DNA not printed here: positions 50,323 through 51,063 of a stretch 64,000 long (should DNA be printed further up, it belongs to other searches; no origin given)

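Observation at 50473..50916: Compositionally foreign S-adenosylmethionine decarboxylase (polyamine synthesis) gene alone on the opposite strand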

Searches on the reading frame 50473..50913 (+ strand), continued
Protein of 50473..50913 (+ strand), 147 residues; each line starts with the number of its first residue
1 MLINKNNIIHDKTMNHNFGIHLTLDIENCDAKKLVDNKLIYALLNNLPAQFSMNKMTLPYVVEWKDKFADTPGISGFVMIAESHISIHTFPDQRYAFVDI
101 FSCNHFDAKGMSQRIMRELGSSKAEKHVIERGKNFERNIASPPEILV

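Call 27: find_related_loci(query=window:50473-50913:+, collection=genome_contigs, flank=6000)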
Query window:50473-50913:+ (147 aa) in genome_contigs; peptide patterns used: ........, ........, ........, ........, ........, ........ (x = any residue, [..] = any of these).
275 stretches matched a pattern; 253 encode a relative of the query (tblastn E <= 1e-3); the best 80 are kept; 80 distinct loci.
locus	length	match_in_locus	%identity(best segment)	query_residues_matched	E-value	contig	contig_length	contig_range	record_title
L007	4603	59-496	52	3-147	1e-47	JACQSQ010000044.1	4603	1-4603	MAG: Candidatus Woesearchaeota archaeon isolate NC_groundwater_1389_Ag_S-0.2um_39_97 S_p2_S4_coassembly_k141_1577758, wh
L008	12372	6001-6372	57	17-139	5e-47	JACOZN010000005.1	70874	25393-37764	MAG: Candidatus Woesearchaeota archaeon isolate NC_groundwater_206_Ag_S-0.1um_41_17 S4_GD2017_2_S1_scaffold_1245, whole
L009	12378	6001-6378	56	12-137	5e-46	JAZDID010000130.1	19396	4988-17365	MAG: Nanoarchaeota archaeon isolate MEGAHIT-group-0.384 k141_8399421, whole genome shotgun sequence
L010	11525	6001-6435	54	3-141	7e-46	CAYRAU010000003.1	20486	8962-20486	MAG TPA_asm: Candidatus Woesearchaeota archaeon isolate SRP050083_co3_231 genome assembly, contig: NODE_1906_length_2048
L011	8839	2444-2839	53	5-135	3e-44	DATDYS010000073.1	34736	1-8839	MAG TPA_asm: Candidatus Nanoarchaeia archaeon isolate SMAG_U8171 k141_777808, whole genome shotgun sequence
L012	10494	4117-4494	53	18-143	5e-44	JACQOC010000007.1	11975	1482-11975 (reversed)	MAG: Candidatus Aenigmatarchaeota archaeon isolate NC_groundwater_1271_Ag_S-0.2um_58_22 S_p2_S4_coassembly_k141_13538, w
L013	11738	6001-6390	53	17-145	2e-44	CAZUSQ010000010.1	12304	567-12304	MAG TPA_asm: uncultured Methanosarcinales archaeon isolate SRP269290_co1_892 genome assembly, contig: NODE_7665_length_1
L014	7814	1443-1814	56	17-139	2e-44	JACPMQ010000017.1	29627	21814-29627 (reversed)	MAG: Candidatus Woesearchaeota archaeon isolate NC_groundwater_553_Ag_S-0.1um_36_10 S35_SO-1_scaffold_123082, whole geno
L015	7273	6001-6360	55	18-137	1e-44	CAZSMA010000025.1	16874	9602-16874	MAG TPA_asm: uncultured Methanosarcinales archaeon isolate SRP256446_co1_47 genome assembly, contig: NODE_1248_length_16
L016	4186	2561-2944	55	17-143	4e-44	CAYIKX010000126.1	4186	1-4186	MAG TPA_asm: uncultured Methanosarcinales archaeon isolate ERP119705_co20_50 genome assembly, contig: NODE_34038_length_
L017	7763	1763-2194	50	5-147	7e-44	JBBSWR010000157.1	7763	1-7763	MAG: Nanoarchaeota archaeon isolate H43-bin135_1 H43_bin135_1_000000000157, whole genome shotgun sequence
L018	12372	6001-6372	54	17-139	1e-43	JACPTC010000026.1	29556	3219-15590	MAG: Candidatus Woesearchaeota archaeon isolate NC_groundwater_722_Ag_S-0.2um_37_15 S36_SO-2_scaffold_176346, whole geno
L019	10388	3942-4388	48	1-147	1e-43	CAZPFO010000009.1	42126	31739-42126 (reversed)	MAG TPA_asm: uncultured Methanosarcinales archaeon isolate binchicken_co121_309 genome assembly, contig: NODE_361_length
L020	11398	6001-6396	52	5-135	1e-43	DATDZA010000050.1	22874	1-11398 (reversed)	MAG TPA_asm: Candidatus Nanoarchaeia archaeon isolate SMAG_U8179 k141_2227785, whole genome shotgun sequence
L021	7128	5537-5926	48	11-140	8e-44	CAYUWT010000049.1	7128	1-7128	MAG TPA_asm: uncultured archaeon isolate binchicken_co21_273 genome assembly, contig: NODE_11281_length_7128_cov_5.13374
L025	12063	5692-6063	54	17-139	4e-43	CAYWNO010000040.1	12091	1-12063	MAG TPA_asm: uncultured Methanosarcinales archaeon isolate SRP178908_co1_9 genome assembly, contig: NODE_3773_length_120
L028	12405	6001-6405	50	6-139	1e-42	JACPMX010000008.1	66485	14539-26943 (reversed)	MAG: Candidatus Woesearchaeota archaeon isolate NC_groundwater_560_Ag_S-0.1um_42_26 S35_SO-1_scaffold_247998, whole geno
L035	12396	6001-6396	49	11-138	5e-42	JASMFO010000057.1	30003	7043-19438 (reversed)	MAG: Candidatus Woesearchaeota archaeon isolate ETNP7_MAG_25 c_000001562588, whole genome shotgun sequence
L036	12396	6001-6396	51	18-145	5e-42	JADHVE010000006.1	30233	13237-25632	MAG: Candidatus Woesearchaeota archaeon isolate BS150m-G64 BS-150m-C1243, whole genome shotgun sequence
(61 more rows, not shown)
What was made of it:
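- The best GTDB species-representative hits, at 48-57% identity, are titled Woese-/Nanoarchaeota/Nanoarchaeia, with a few others such as Aenigmatarchaeota, or are uncultured MAGs labelled Methanosarcinales or archaeon (call 27). The closest cellular homologue is 57% identical (call 27).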

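Call 33: search_protein_families(library=pfam, alignment_id=A1, max_evalue=0.00001)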
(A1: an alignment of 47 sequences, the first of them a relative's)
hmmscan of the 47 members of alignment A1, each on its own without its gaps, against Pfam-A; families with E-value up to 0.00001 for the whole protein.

A. member 1, L008:6472-7341:+ (290 aa): 1 family
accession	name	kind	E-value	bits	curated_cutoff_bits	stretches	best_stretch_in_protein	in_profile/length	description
PF00795.27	CN_hydrolase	-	6.4e-61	206.4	23.2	1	11-268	1-253/256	Carbon-nitrogen hydrolase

B. families by the number of members that match (of 47 scanned): 15 families
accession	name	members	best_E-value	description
PF09924.15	LPG_synthase_C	10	2.7e-11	Phosphatidylglycerol lysyltransferase, C-terminal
PF00795.27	CN_hydrolase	9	3.5e-63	Carbon-nitrogen hydrolase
PF13480.13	Acetyltransf_6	7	3.9e-10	Acetyltransferase (GNAT) domain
PF00491.26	Arginase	5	3.8e-70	Arginase family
PF07478.18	Dala_Dala_lig_C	2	4.6e-34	D-ala D-ala ligase C-terminus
PF02655.19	ATP-grasp_3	2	3e-09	ATP-grasp domain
PF08443.16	RimK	2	2.8e-08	RimK-like ATP-grasp domain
PF04371.20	PAD_porph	1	2.7e-121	Porphyromonas-type peptidyl-arginine deiminase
PF01916.23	DS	1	1.5e-96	Deoxyhypusine synthase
PF01090.25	Ribosomal_S19e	1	4.2e-48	Ribosomal protein S19e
PF01248.31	Ribosomal_L7Ae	1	3.7e-29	Ribosomal protein L7Ae/L30e/S12e/Gadd45 family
PF04560.25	RNA_pol_Rpb2_7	1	1.9e-24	RNA polymerase Rpb2, domain 7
PF00562.33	RNA_pol_Rpb2_6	1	6.1e-20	RNA polymerase Rpb2, domain 6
PF00856.33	SET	1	2.4e-15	SET domain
PF01978.25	TrmB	1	9.7e-15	Sugar-specific transcriptional regulator TrmB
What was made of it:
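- On True AdoMetDC (SpeD/SpeH, EC 4.1.1.50): No Spermine_synth family among 47 downstream neighbours (call 33).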

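Call 34: search_protein_families(library=pfam, proteins=[L008:7355-8392:+, L017:2260-3126:+, L017:3126-4025:+, L017:4075-5112:+, L035:6494-7405:+, L028:6459-7337:+, L028:7337-8233:+, L011:3077-3931:+, L036:6438-7442:+, L025:6095-7003:+], max_evalue=0.00001)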
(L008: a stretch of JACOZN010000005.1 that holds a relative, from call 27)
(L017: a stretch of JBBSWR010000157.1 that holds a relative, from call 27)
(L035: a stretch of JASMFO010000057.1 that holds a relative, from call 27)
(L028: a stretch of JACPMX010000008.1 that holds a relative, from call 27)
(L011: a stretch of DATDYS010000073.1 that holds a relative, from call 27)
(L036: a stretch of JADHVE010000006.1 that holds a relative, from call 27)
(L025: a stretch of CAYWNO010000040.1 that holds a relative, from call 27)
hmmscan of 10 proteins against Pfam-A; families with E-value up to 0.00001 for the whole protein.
L008:7355-8392:+ (346 aa): 1 family
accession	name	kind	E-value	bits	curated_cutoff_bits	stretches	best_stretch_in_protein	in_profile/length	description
PF04371.20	PAD_porph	-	3.2e-120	401.6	25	1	10-344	1-321/321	Porphyromonas-type peptidyl-arginine deiminase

L017:2260-3126:+ (289 aa): 1 family
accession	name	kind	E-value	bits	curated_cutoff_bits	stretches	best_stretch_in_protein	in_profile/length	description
PF00795.27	CN_hydrolase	-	9e-59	199.3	23.2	1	10-265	1-251/256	Carbon-nitrogen hydrolase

L017:3126-4025:+ (300 aa): 1 family
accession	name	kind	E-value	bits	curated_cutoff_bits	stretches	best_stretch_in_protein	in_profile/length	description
PF00682.25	HMGL-like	-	3.7e-22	79.4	29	1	18-290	2-256/260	HMGL-like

L017:4075-5112:+ (346 aa): 1 family
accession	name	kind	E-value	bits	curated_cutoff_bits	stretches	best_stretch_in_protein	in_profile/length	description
PF04371.20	PAD_porph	-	7.2e-123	410.3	25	1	11-344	1-321/321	Porphyromonas-type peptidyl-arginine deiminase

L035:6494-7405:+ (304 aa): 1 family
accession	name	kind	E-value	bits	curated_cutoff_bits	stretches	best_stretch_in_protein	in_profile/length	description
PF09924.15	LPG_synthase_C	-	3.8e-07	29.9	27.5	1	44-233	23-201/298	Phosphatidylglycerol lysyltransferase, C-terminal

L028:6459-7337:+ (293 aa): 1 family
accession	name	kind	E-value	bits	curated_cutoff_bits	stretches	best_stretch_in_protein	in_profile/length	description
PF13480.13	Acetyltransf_6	-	1.6e-08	35.2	22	1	145-279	2-143/143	Acetyltransferase (GNAT) domain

L028:7337-8233:+ (299 aa): 1 family
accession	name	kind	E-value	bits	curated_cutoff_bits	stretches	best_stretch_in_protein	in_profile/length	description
PF09924.15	LPG_synthase_C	-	1.2e-10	41.4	27.5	1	32-286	16-291/298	Phosphatidylglycerol lysyltransferase, C-terminal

L011:3077-3931:+ (285 aa): 1 family
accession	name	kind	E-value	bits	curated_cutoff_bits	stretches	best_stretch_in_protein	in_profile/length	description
PF00795.27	CN_hydrolase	-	4.8e-60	203.5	23.2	1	8-263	2-253/256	Carbon-nitrogen hydrolase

L036:6438-7442:+ (335 aa): 3 families
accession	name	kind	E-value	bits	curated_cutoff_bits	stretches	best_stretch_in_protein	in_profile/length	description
PF07478.18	Dala_Dala_lig_C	-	2.8e-32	112.3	24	1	128-316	20-203/204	D-ala D-ala ligase C-terminus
PF02655.19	ATP-grasp_3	-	3e-09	37.6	23.2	1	100-286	1-154/160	ATP-grasp domain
PF08443.16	RimK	-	2.2e-06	27.8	21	0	246-297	126-175/188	RimK-like ATP-grasp domain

L025:6095-7003:+ (303 aa): 1 family
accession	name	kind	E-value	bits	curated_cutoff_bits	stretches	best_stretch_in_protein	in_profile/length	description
PF13480.13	Acetyltransf_6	-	3.2e-08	34.3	22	1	155-288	2-142/143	Acetyltransferase (GNAT) domain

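Call 37: find_encoding_contigs(protein=P0001, flank=10000, max_places=3)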
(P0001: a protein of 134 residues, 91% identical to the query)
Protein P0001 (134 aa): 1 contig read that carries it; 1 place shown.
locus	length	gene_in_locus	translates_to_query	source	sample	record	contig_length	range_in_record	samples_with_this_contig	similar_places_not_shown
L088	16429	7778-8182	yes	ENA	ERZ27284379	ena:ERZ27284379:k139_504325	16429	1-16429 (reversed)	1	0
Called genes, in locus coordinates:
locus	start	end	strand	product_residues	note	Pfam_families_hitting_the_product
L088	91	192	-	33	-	-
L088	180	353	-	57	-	-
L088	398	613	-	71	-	-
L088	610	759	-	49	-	-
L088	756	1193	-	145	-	-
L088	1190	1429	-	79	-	-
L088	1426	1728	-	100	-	-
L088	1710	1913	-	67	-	-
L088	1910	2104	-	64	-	-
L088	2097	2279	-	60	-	-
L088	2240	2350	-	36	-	-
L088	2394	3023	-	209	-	-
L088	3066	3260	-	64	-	-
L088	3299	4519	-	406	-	PF13545:HTH_Crp_2 (faint), PF14947:HTH_45 (faint), PF01978:TrmB (faint), PF04539:Sigma70_r3 (faint)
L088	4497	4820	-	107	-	-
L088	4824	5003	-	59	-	-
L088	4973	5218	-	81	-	-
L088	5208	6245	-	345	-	-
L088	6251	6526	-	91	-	-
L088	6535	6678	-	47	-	-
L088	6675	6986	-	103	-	-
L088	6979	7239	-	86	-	-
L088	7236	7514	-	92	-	-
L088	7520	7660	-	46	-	-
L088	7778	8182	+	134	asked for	PF02675:AdoMet_dc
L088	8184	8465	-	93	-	-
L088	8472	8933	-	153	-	-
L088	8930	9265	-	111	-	-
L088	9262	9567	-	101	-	-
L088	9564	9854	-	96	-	-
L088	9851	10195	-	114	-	-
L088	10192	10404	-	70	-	-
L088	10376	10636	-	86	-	-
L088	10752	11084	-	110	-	-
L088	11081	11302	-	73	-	-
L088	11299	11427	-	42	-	-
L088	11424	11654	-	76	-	-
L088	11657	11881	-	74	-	-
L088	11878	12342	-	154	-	-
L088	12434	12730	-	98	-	-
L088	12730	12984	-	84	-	-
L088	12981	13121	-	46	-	-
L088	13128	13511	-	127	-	-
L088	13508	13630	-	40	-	PF24434:DUF7557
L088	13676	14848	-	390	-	PF13203:DUF2201_N, PF09967:DUF2201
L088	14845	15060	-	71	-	-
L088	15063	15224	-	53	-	-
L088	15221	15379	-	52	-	-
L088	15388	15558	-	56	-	-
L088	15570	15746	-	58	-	-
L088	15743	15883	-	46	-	-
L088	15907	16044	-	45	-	-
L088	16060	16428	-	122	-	?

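Call 38: find_encoding_contigs(protein=P0010, flank=10000, max_places=3)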
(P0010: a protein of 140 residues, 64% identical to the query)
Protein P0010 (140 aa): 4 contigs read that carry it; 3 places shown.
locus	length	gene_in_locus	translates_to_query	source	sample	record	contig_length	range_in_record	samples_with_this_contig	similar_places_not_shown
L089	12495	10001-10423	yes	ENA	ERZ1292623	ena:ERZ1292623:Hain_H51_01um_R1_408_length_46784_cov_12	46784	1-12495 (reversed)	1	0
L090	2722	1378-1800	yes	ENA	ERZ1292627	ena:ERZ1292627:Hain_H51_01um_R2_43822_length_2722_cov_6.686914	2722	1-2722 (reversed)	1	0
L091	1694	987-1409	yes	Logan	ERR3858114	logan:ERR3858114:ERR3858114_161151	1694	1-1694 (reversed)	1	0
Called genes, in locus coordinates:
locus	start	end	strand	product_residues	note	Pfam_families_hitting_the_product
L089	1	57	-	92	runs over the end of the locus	-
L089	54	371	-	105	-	PF00583:Acetyltransf_1, PF13508:Acetyltransf_7, PF13673:Acetyltransf_10 (weak)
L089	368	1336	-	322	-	PF13489:Methyltransf_23, PF13847:Methyltransf_31, PF08241:Methyltransf_11, PF08242:Methyltransf_12, PF13649:Methyltransf_25 (weak)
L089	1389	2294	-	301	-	PF01522:Polysacc_deac_1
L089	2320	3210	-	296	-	PF01209:Ubie_methyltran, PF02353:CMAS, PF13489:Methyltransf_23, PF05175:MTS, PF05891:Methyltransf_PK, PF06325:PrmA, PF08241:Methyltransf_11, PF08242:Methyltransf_12, +5 more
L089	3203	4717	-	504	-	PF02350:Epimerase_2 (weak)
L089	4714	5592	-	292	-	PF00535:Glycos_transf_2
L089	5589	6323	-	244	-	-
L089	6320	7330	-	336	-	PF01075:Glyco_transf_9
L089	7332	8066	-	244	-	PF07505:DUF5131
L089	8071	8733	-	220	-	PF08003:Methyltransf_9, PF01209:Ubie_methyltran, PF02353:CMAS (weak), PF13489:Methyltransf_23, PF13649:Methyltransf_25, PF13847:Methyltransf_31, PF08241:Methyltransf_11, PF08242:Methyltransf_12, +2 more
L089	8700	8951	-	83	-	-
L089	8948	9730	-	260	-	PF00535:Glycos_transf_2, PF13641:Glyco_tranf_2_3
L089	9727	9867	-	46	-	PF19891:DUF6364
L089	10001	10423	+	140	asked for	PF02675:AdoMet_dc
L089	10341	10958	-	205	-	PF00485:PRK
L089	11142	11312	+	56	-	-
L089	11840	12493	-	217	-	?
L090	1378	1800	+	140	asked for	PF02675:AdoMet_dc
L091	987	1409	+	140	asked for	PF02675:AdoMet_dc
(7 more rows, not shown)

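Call 39: find_encoding_contigs(protein=P0002, flank=10000, max_places=3)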
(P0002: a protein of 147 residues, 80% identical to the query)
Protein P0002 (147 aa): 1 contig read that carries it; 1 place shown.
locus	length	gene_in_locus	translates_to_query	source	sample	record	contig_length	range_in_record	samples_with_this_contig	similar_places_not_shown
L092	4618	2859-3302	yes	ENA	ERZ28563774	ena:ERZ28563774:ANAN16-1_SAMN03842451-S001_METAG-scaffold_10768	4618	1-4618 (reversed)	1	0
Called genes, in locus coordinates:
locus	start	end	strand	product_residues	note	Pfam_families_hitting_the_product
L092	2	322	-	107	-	?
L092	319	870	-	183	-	PF01797:Y1_Tnp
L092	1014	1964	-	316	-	-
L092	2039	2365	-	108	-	-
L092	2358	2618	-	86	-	-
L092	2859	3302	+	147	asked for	PF02675:AdoMet_dc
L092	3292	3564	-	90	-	-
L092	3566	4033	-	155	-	-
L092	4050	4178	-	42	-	-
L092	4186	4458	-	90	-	-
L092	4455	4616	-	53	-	?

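Call 41: search_dna_similar(query=window:50473-50913:+, collection=phages, mode=protein, max_rows=40, max_evalue=0.001)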
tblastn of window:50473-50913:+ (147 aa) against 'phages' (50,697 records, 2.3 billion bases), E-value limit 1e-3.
Records with a match: 93; places in all: 94; records where one place covers at least 80% of the query: 10.
Best place of each record, by identity: <60% 93.
By first word of the organism name: Synechococcus 64; Cyanophage 15; Prochlorococcus 6; uncultured 2; Bacillus 2; Croceibacter 2; Microcystis 1; Bacteriophage 1.
By host as written in the record: Synechococcus sp. 16; - 13; Synechococcus 8; Synechococcus sp. WH8102 8; Synechococcus sp. WH7803 6; Synechococcus sp. WH 7803 5; Prochlorococcus sp. NATL2A 4; Synechococcus sp. WH 8102 3; and 15 more.
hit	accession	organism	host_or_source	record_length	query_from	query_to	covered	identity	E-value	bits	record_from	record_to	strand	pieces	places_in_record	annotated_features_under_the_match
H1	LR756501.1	uncultured phage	metagenomic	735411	15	137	84%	46.3%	7e-31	121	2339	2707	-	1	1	record has no annotation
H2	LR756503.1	uncultured phage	metagenomic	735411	15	137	84%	46.3%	7e-31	121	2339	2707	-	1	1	record has no annotation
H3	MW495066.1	Microcystis phage MaAM05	Microcystis sp. SG03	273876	18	139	83%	36.9%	4e-24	102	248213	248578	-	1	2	speH_1: S-adenosylmethionine decarboxylase proenzyme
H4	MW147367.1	Synechococcus phage S-H9-2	Synechococcus sp. WH 8102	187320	18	132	78%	37.3%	6e-14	73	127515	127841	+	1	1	S-adenosylmethionine decarboxylase proenzyme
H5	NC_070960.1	Synechococcus phage S-H9-2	Synechococcus sp. WH 8102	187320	18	132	78%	37.3%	6e-14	73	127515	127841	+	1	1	S-adenosylmethionine decarboxylase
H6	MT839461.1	Bacteriophage sp.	human fecal samples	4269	11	137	86%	33.6%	2e-8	57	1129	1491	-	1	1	record has no annotation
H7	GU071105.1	Prochlorococcus phage Syn1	Synechococcus sp. WH8101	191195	19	133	78%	36.5%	3e-9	60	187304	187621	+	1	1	speD: SpeD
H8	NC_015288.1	Prochlorococcus phage Syn1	Synechococcus sp. WH8101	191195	19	133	78%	36.5%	3e-9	60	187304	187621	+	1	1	speD: S-adenosylmethionine decarboxylase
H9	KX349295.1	Cyanophage S-RIM44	Synechococcus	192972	19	133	78%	36.5%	3e-9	60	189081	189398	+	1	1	S-adenosylmethionine decarboxylase proenzyme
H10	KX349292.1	Cyanophage S-RIM44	Synechococcus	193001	19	133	78%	36.5%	3e-9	60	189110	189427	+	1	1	S-adenosylmethionine decarboxylase proenzyme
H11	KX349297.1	Cyanophage S-RIM44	Synechococcus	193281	19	133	78%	36.5%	3e-9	60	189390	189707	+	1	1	S-adenosylmethionine decarboxylase proenzyme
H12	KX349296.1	Cyanophage S-RIM44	Synechococcus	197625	19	133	78%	36.5%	3e-9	60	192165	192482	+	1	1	S-adenosylmethionine decarboxylase proenzyme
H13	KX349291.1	Cyanophage S-RIM44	Synechococcus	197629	19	133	78%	36.5%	3e-9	60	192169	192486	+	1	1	S-adenosylmethionine decarboxylase proenzyme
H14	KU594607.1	Cyanophage S-RIM44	Synechococcus sp.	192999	19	133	78%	36.5%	4e-9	59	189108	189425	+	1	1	S-adenosylmethionine decarboxylase proenzyme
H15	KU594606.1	Cyanophage S-RIM32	Synechococcus sp.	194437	18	131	78%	35.1%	3e-9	60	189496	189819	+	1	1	S-adenosylmethionine decarboxylase proenzyme | hypothetical protein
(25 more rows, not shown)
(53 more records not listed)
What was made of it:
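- Tried and rejected: The best protein match is 46%, in a 735-kb uncultured phage (call 41).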
